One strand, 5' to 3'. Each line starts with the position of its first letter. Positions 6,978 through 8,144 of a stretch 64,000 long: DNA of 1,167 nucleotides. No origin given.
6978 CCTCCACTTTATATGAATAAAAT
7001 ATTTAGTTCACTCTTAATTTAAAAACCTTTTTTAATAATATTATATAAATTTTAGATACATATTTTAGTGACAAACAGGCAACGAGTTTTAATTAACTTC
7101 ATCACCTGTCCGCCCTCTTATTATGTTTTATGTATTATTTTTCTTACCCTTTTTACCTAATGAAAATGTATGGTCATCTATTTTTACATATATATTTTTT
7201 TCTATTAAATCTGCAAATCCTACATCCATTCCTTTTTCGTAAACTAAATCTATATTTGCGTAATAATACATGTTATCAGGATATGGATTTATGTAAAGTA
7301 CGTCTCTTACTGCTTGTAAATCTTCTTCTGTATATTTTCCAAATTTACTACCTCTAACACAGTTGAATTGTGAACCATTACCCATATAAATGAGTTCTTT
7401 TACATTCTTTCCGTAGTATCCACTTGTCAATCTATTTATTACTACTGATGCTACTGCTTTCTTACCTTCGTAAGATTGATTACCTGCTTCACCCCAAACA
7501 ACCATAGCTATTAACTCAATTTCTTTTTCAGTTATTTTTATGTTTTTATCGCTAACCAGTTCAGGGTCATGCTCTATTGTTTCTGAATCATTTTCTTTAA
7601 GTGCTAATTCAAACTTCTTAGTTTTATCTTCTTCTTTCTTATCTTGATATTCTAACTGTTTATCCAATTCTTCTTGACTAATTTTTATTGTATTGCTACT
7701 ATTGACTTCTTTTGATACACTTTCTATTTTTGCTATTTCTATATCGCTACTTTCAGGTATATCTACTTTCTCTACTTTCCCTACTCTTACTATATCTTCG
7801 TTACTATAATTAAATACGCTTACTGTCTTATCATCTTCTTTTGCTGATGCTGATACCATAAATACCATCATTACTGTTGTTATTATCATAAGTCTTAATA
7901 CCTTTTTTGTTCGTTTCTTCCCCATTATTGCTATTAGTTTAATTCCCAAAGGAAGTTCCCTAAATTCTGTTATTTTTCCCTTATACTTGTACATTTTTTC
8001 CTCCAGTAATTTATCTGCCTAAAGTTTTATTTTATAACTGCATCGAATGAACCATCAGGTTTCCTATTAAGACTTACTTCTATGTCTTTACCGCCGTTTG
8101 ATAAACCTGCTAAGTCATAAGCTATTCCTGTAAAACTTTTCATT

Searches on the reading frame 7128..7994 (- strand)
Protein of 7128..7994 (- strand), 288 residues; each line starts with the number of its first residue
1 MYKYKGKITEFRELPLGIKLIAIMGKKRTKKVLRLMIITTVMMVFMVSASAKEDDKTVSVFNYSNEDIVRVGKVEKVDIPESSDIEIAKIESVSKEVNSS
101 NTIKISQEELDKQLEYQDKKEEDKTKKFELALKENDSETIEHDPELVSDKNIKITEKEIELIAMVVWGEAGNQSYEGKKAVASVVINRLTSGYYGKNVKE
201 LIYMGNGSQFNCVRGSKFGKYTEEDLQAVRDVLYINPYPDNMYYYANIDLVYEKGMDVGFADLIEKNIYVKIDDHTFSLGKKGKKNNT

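Call 11: search_protein_families(library=phrogs, proteins=[window:7128-7994:-], max_evalue=0.00001)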
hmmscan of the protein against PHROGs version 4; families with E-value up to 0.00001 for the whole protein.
window:7128-7994:- (288 aa): 3 families
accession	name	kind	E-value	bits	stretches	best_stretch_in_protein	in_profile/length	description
phrog_17417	-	unknown function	6.8e-10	40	1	139-218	63-140/192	-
phrog_14642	-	lysis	8.6e-08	32.9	1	147-242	91-185/215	endolysin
phrog_938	-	lysis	2.6e-07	29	1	127-232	29-127/2185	endolysin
